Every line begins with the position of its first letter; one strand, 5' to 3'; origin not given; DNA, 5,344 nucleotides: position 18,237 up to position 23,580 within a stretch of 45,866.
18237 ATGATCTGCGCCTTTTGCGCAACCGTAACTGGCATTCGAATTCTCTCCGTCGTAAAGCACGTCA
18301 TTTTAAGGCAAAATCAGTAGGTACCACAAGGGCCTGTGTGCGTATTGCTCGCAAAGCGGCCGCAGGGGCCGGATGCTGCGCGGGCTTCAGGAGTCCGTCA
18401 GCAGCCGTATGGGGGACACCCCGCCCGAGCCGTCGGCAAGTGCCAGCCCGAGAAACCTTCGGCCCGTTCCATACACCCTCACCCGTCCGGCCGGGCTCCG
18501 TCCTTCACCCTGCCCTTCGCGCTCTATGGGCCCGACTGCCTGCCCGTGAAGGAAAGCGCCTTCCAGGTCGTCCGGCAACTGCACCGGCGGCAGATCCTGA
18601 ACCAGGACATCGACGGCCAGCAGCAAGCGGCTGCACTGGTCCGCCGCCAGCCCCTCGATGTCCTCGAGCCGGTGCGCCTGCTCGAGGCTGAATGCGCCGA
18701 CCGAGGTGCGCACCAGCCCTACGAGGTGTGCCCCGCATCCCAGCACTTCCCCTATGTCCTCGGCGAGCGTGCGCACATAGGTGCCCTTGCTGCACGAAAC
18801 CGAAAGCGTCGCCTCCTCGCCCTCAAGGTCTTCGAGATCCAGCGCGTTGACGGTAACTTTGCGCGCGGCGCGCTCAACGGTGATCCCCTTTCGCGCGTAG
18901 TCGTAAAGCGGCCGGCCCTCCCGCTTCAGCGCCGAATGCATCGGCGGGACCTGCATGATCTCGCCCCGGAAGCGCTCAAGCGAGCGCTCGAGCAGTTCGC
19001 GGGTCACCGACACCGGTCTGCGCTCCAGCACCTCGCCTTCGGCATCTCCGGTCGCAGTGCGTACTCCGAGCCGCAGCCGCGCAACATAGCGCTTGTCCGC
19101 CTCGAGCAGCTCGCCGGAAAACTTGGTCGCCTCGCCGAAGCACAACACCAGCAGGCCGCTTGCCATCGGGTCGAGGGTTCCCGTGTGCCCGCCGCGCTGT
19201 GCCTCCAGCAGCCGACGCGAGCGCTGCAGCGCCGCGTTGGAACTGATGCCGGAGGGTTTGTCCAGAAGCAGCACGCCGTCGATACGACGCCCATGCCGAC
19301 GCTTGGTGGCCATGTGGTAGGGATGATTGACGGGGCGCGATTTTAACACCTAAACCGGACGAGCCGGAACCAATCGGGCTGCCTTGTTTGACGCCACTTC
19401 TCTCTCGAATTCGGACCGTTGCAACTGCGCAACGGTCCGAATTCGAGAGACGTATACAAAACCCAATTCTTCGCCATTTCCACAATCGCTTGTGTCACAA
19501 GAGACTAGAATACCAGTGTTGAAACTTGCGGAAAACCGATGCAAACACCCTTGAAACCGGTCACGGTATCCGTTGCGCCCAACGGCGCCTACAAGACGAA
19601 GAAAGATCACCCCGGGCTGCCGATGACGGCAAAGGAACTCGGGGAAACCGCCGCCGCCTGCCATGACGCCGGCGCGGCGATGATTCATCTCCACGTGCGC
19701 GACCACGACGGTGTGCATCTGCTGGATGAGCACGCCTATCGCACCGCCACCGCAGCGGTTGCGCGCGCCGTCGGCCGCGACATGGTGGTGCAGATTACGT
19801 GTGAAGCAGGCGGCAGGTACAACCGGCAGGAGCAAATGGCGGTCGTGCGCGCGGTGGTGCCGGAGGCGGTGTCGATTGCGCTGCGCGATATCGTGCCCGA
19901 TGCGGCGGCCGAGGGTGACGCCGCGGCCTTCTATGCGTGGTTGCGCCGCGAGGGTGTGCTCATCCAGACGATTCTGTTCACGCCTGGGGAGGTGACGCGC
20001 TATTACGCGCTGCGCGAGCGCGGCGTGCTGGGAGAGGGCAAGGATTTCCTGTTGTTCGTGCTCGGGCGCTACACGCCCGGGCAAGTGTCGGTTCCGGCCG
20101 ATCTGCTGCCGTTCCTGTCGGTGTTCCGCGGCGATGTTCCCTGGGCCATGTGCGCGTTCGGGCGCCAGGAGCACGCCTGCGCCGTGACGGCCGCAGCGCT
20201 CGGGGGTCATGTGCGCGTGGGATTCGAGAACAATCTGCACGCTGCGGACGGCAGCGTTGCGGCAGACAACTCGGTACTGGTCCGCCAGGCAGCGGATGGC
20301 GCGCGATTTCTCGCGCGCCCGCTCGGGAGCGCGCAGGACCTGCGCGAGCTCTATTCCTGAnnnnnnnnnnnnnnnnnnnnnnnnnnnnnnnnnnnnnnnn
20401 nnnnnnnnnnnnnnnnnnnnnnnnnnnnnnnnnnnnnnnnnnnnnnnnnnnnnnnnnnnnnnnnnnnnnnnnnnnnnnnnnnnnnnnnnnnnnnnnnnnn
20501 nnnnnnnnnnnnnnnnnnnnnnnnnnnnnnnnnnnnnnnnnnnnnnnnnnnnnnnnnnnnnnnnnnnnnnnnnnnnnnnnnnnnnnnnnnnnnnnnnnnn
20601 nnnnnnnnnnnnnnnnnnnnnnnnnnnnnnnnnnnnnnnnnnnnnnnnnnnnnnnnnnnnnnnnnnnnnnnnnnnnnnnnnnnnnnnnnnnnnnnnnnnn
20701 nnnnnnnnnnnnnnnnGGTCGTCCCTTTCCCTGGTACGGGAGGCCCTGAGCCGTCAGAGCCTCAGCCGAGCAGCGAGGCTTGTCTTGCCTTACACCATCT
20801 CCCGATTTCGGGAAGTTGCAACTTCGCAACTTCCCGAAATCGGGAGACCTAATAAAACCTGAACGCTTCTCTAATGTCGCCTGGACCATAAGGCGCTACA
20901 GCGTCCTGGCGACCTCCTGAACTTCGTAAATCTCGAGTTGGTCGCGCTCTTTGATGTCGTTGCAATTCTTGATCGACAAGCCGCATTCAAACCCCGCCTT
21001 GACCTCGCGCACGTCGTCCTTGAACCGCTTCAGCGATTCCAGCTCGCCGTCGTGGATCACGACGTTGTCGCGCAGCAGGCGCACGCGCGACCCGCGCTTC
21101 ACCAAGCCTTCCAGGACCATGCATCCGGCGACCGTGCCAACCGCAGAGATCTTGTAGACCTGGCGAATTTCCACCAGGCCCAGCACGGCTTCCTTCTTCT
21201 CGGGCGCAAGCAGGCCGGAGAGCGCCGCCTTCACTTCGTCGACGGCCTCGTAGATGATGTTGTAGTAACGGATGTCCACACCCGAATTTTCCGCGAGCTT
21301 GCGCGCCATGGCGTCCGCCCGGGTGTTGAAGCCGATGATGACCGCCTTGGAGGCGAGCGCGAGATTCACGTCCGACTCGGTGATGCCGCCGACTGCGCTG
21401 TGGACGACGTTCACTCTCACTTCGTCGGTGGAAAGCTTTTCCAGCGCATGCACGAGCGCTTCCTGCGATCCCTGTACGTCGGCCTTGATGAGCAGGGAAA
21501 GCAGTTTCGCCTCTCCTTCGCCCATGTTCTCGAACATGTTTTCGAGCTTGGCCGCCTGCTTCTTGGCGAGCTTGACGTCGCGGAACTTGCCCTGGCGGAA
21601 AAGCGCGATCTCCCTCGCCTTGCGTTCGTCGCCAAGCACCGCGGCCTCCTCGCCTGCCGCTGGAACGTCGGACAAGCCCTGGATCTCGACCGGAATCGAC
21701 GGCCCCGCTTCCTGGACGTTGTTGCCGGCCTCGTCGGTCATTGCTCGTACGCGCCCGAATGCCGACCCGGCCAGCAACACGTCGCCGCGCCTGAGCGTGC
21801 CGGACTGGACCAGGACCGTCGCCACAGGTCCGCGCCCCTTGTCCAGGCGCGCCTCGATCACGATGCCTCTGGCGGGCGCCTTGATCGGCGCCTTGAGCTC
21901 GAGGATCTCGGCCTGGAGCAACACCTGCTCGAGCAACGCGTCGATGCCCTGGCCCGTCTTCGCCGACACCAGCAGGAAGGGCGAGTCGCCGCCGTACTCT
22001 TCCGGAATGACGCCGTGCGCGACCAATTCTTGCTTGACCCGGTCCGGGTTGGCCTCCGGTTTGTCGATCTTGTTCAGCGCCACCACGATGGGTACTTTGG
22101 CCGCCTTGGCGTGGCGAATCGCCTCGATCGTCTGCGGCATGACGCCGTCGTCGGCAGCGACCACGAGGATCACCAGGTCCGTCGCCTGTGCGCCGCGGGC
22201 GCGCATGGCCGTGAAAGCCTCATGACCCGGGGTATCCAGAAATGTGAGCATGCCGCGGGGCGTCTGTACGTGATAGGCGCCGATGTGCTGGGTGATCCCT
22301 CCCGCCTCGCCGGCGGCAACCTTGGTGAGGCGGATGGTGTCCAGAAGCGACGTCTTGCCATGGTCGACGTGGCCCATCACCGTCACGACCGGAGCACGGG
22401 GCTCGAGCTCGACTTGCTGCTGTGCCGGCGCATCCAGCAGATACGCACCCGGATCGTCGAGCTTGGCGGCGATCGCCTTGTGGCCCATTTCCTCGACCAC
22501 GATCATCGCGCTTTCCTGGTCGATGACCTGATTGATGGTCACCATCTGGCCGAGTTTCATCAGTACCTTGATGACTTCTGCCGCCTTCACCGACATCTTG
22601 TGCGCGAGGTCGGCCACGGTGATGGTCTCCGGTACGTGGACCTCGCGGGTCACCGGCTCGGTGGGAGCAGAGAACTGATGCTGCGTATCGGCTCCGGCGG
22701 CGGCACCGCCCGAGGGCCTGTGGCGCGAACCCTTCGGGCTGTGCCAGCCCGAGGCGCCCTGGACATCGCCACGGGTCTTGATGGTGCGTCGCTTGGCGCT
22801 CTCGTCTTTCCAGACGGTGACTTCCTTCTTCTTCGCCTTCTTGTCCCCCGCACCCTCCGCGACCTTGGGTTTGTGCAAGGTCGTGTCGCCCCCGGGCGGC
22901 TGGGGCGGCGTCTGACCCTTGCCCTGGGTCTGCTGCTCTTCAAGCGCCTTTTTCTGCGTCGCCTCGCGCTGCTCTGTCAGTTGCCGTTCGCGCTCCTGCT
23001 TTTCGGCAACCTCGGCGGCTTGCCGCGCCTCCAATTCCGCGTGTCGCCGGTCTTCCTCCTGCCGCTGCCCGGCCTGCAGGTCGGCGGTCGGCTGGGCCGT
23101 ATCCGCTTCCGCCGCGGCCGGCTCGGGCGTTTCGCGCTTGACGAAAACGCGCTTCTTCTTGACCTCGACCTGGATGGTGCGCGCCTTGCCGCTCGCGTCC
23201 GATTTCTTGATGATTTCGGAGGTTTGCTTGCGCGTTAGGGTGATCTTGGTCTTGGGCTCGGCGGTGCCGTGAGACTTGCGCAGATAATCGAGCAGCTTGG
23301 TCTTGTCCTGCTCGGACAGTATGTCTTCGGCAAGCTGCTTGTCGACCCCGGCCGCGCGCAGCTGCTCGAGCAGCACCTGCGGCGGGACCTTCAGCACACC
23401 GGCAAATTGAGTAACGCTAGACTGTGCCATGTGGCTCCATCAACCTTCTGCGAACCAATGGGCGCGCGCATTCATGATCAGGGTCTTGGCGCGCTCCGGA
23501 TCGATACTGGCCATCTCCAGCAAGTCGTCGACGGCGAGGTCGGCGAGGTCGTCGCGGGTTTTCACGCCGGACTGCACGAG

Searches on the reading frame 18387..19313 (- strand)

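Call 47: search_protein_families(library=pfam, proteins=[window:18387-19313:-])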
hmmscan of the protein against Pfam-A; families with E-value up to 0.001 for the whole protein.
window:18387-19313:- (308 aa): 3 families
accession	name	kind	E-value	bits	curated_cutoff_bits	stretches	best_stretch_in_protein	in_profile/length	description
PF01509.24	TruB_N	-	4.8e-54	183.2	27.3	1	33-180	1-149/149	TruB family pseudouridylate synthase (N terminal domain)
PF16198.10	TruB_C_2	-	3.5e-13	49.9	29.3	1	181-238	1-65/66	tRNA pseudouridylate synthase B C-terminal domain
PF09157.17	TruB-C_2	-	3.1e-12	46.7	21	1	242-305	1-57/57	Pseudouridine synthase II TruB, C-terminal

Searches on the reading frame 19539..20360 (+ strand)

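Call 47: search_protein_families(library=pfam, proteins=[window:19539-20360:+])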
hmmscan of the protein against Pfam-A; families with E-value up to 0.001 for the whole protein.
window:19539-20360:+ (273 aa): 1 family
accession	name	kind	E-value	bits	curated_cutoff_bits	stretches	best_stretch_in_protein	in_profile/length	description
PF05853.18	BKACE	-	1.3e-60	205.5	24.8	1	7-272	1-272/274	beta-keto acid cleavage enzyme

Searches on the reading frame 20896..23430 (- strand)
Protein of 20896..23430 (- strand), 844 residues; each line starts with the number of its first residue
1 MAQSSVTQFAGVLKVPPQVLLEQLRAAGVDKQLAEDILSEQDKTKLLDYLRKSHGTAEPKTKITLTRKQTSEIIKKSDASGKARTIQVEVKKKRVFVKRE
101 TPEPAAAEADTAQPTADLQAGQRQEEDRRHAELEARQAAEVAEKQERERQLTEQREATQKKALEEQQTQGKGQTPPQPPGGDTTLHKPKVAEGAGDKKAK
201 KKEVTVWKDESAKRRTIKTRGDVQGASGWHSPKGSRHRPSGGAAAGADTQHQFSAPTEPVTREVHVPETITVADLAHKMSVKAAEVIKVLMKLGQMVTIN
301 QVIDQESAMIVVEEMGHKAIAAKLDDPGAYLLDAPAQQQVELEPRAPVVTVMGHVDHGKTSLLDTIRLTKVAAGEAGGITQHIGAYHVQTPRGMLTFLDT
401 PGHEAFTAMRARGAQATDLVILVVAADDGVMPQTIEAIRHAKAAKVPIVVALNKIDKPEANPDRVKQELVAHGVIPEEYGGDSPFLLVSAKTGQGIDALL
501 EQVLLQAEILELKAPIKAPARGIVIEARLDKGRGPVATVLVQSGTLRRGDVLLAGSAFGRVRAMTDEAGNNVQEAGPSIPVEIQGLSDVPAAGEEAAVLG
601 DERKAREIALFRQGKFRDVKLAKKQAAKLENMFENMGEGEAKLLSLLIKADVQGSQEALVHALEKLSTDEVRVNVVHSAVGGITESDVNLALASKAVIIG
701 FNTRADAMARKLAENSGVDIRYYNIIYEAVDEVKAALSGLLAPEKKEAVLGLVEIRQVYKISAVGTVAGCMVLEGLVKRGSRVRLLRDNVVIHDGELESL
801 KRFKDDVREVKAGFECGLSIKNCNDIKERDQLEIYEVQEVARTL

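Call 47: search_protein_families(library=pfam, proteins=[window:20896-23430:-])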
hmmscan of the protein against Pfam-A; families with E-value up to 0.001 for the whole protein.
window:20896-23430:- (844 aa): 9 families
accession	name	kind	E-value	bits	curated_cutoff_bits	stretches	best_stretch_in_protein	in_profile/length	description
PF11987.13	IF-2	-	6.4e-44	149.1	27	1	620-734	3-117/117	Translation-initiation factor 2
PF00009.33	GTP_EFTU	-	6e-37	127.5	26.5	1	348-504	5-183/188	Elongation factor Tu GTP binding domain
PF22042.2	EF-G_D2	-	3.4e-31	107.6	27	1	519-596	1-81/84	Elongation factor G domain 2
PF04760.21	IF2_N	-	5.6e-22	77.7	25.3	2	267-318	1-53/53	Translation initiation factor IF-2, N-terminal region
PF03144.31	GTP_EFTU_D2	-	9.1e-13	48.9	30.3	1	765-822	1-60/73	Elongation factor Tu domain 2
PF08364.16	IF2_assoc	-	2.9e-12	47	24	1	60-99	1-39/39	Bacterial translation initiation factor IF-2 associated region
PF01926.29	MMR_HSR1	-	5.8e-10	39.7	21.9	1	349-454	2-113/113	50S ribosome-binding GTPase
PF00071.28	Ras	-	2.9e-05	24.2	21.6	1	350-505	3-158/162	Ras family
PF02421.24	FeoB_N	-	0.00067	19.6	27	0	349-502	3-155/156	Ferrous iron transport protein B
